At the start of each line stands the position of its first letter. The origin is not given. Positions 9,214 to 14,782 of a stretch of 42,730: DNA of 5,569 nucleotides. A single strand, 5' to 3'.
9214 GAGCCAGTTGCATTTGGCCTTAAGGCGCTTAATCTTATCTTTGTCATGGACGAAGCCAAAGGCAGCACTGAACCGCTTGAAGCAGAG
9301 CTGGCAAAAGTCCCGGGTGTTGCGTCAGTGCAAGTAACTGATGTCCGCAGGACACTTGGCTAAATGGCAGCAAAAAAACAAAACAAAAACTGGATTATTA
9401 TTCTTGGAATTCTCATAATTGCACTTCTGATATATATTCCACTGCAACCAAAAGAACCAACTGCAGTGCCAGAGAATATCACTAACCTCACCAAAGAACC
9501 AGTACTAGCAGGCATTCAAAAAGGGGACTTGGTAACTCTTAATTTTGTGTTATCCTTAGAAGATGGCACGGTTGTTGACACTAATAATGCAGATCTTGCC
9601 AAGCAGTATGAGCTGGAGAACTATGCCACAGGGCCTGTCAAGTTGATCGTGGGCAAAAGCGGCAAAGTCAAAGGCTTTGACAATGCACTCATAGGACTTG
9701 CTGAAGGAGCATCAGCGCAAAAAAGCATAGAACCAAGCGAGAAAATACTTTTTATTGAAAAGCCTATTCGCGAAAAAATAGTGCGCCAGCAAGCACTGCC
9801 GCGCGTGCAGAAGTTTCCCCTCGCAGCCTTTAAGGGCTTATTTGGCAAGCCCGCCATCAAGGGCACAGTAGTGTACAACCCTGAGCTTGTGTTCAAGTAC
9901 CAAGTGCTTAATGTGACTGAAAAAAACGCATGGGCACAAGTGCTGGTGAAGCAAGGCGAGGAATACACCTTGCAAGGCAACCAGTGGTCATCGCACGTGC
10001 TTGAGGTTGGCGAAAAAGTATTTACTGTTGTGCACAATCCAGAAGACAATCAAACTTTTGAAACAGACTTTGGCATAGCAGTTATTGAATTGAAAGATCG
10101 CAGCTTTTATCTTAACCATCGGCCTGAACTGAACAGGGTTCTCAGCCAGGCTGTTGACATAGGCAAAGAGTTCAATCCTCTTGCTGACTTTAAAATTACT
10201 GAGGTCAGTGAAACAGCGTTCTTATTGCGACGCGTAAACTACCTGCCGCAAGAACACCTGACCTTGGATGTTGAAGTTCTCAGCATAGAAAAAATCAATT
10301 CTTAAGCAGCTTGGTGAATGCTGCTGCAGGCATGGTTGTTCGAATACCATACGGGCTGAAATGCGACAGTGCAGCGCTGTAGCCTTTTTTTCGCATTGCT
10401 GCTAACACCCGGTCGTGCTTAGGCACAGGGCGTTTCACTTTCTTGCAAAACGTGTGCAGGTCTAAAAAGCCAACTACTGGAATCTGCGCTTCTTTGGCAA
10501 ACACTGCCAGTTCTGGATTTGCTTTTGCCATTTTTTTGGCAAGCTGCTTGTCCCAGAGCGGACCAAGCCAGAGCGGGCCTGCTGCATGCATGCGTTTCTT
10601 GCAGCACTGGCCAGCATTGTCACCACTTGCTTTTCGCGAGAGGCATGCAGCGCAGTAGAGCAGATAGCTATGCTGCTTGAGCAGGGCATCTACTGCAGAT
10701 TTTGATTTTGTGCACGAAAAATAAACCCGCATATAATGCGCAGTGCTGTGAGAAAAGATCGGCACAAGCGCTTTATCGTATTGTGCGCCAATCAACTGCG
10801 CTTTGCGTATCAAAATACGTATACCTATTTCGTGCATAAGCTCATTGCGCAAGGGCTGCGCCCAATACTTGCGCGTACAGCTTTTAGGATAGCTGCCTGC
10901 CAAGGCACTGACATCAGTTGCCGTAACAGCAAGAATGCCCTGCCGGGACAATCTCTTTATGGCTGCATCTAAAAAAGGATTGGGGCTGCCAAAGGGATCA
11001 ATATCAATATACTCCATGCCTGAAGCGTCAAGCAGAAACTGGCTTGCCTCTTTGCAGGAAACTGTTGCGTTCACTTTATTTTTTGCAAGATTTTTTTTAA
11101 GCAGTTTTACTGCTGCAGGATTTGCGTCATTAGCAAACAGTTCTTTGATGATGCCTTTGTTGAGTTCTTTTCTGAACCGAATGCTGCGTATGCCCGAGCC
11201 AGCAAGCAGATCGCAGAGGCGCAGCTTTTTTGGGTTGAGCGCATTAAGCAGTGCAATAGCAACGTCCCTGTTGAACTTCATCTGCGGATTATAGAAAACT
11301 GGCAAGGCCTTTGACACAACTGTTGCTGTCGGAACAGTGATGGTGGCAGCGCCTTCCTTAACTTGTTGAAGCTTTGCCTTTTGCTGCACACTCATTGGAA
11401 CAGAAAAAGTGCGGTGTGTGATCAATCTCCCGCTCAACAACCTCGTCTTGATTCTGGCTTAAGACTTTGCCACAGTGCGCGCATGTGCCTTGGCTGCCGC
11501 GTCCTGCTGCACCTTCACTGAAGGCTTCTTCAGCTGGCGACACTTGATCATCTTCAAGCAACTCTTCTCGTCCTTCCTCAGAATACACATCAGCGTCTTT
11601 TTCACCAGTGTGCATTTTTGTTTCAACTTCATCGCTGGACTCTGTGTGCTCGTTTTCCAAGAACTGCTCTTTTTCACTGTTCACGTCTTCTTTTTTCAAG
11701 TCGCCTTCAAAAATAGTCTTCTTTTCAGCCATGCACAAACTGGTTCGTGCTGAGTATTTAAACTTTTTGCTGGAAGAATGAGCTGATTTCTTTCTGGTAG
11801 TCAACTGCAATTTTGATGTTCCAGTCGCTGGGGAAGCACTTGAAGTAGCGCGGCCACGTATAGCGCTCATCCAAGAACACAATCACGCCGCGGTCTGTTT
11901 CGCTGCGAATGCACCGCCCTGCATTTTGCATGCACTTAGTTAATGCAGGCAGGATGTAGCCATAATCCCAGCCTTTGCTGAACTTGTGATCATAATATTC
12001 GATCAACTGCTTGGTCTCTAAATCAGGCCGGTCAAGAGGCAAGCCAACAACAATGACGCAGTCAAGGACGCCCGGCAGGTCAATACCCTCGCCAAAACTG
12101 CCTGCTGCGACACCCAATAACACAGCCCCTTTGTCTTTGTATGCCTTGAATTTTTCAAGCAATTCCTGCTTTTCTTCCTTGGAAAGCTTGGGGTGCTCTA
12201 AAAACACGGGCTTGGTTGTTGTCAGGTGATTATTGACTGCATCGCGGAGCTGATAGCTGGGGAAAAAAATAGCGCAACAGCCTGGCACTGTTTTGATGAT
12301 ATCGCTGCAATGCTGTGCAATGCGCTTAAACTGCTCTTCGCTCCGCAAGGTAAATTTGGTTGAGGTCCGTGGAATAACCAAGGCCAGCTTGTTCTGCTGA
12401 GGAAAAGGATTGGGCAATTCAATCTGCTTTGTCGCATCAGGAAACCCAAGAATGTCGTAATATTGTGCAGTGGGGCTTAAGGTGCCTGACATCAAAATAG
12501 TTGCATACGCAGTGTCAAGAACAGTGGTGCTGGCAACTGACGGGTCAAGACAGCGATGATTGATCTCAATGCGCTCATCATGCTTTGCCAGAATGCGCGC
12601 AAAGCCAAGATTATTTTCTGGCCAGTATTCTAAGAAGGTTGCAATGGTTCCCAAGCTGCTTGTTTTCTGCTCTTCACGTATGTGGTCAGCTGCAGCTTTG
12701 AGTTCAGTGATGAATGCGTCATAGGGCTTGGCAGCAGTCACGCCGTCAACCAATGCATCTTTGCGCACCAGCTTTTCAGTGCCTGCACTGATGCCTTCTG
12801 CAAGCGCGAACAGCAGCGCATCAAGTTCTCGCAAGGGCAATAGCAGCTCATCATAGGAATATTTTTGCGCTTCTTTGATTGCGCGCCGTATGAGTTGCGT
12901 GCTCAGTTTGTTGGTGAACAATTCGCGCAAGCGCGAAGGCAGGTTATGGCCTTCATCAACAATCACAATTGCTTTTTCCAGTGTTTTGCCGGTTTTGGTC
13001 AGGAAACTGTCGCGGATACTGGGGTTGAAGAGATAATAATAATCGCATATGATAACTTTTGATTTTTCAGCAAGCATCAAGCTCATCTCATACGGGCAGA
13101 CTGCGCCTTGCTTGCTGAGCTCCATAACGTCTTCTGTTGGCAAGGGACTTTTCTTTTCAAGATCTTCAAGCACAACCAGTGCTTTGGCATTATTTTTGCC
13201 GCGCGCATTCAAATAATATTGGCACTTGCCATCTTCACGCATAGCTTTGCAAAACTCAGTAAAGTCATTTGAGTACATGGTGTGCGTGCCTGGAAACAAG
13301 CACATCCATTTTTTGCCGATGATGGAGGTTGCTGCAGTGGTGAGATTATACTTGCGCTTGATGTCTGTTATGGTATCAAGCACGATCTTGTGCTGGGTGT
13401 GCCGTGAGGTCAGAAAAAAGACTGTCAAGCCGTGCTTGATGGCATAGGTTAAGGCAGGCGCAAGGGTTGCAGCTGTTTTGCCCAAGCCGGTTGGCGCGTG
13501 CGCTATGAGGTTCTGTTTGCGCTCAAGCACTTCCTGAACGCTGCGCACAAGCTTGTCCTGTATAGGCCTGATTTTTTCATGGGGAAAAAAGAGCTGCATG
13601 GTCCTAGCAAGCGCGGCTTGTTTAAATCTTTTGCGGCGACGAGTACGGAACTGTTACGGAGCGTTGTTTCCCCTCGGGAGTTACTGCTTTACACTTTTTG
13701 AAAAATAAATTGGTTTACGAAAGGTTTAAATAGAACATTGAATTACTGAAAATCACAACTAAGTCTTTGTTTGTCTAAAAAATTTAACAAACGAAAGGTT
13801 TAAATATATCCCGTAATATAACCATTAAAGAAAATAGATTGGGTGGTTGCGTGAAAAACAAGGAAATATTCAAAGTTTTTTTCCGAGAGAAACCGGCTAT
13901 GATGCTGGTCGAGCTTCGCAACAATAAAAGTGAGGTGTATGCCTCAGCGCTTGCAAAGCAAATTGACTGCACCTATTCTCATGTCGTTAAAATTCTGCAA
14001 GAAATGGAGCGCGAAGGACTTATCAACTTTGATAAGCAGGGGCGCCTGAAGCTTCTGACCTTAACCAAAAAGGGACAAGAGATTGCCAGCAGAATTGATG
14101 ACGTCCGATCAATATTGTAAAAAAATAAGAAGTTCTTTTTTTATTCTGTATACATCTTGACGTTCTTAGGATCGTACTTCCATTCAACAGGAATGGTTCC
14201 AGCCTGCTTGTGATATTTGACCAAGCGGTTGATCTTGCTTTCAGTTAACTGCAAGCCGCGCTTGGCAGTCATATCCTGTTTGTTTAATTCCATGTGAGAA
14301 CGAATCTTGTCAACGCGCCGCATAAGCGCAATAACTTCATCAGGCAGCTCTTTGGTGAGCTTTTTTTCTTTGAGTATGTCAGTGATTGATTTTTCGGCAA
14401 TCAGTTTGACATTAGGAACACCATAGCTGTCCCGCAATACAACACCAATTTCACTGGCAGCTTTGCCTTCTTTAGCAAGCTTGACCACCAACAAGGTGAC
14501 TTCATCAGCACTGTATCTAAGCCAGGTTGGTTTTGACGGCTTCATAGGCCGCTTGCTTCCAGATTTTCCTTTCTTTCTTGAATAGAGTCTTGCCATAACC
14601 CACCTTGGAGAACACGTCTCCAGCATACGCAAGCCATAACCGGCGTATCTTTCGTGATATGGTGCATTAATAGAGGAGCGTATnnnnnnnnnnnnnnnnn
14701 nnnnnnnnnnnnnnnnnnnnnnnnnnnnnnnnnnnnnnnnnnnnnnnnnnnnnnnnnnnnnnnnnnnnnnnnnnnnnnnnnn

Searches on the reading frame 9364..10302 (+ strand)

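Call 9: search_protein_families(library=pfam, proteins=[window:9364-10302:+], max_evalue=0.001)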
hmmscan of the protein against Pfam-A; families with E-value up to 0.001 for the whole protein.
window:9364-10302:+ (313 aa): 1 family
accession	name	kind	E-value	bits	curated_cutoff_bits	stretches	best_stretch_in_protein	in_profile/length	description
PF00254.34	FKBP_C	-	5.2e-06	27.1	21.1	1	51-126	5-69/94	FKBP-type peptidyl-prolyl cis-trans isomerase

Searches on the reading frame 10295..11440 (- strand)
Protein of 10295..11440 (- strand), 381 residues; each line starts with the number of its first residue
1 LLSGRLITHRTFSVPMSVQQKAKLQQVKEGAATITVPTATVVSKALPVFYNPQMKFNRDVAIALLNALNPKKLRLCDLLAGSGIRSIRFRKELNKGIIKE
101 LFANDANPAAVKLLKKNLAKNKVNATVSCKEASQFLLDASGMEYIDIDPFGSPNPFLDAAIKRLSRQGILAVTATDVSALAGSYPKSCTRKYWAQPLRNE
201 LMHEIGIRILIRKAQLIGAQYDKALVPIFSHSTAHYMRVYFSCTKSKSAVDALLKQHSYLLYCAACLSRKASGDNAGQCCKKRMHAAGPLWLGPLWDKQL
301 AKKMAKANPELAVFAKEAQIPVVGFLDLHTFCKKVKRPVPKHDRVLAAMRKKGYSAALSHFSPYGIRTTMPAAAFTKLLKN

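Call 37: search_protein_families(library=pfam, proteins=[window:10295-11440:-], max_evalue=0.001)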
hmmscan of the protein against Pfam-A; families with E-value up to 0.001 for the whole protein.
window:10295-11440:- (381 aa): 2 families
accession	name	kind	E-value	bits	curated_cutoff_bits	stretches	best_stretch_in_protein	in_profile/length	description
PF02005.22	TRM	-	2.8e-100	336.6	27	1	30-379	1-375/376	N2,N2-dimethylguanosine tRNA methyltransferase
PF02475.24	TRM5-TYW2_MTfase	-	2.8e-05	24.5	28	1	75-170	40-133/164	TRM5/TYW2 methyltransferase domain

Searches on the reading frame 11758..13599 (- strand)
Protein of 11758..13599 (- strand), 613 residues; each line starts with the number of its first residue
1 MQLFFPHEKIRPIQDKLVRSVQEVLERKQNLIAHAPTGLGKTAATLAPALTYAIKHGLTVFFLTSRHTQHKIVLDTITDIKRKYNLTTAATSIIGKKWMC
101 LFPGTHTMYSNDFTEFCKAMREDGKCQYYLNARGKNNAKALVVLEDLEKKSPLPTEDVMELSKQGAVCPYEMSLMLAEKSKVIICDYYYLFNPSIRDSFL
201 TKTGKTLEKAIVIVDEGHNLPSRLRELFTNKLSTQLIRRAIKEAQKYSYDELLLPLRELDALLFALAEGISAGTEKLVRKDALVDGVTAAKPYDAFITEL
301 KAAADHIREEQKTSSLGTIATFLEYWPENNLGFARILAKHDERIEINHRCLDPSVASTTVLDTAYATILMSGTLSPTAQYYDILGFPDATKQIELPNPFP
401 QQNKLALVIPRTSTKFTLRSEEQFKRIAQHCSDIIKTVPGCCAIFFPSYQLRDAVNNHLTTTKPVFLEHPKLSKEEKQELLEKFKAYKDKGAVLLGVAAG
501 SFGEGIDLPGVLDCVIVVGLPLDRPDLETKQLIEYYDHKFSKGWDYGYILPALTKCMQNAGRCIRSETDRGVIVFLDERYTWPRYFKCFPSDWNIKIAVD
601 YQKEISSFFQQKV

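Call 9: search_protein_families(library=pfam, proteins=[window:11758-13599:-], max_evalue=0.001)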
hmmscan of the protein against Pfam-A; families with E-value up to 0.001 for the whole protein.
window:11758-13599:- (613 aa): 7 families
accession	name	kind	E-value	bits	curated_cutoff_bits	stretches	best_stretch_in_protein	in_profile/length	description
PF13307.12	Helicase_C_2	-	3.9e-39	134.8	25.3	1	433-593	3-167/170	Helicase C-terminal domain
PF06733.21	DEAD_2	-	2.5e-20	73.3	21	1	77-235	13-170/172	DEAD_2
PF06777.17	HBB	-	1.1e-11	45.1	30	1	308-416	83-188/190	Helical and beta-bridge domain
PF00270.35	DEAD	-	7.2e-07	29.5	26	1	12-67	2-55/167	DEAD/DEAH box helicase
PF04851.21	ResIII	-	1.1e-06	29.1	22.5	1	9-222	3-139/164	Type III restriction enzyme, res subunit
PF00271.37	Helicase_C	-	7.5e-06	26.6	23.5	1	436-565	12-108/110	Helicase conserved C-terminal domain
PF01695.23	IstB_IS21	-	0.00067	19.7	24.1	0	24-66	88-129/238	IstB-like ATP binding protein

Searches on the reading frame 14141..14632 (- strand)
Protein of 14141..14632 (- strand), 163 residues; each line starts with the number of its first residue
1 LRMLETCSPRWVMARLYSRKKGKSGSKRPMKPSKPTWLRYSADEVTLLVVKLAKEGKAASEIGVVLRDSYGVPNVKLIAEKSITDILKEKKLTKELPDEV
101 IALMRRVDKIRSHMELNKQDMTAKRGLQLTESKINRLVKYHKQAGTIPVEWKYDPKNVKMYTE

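Call 37: search_protein_families(library=pfam, proteins=[window:14141-14632:-], max_evalue=0.001)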
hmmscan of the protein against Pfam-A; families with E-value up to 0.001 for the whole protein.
window:14141-14632:- (163 aa): 2 families
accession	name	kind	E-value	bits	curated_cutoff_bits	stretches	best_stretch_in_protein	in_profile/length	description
PF08069.17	Ribosomal_S13_N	-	4.4e-25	88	25.4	1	13-72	1-60/60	Ribosomal S13/S15 N-terminal domain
PF00312.27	Ribosomal_S15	-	5.4e-11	42.9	31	1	91-158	9-78/81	Ribosomal protein S15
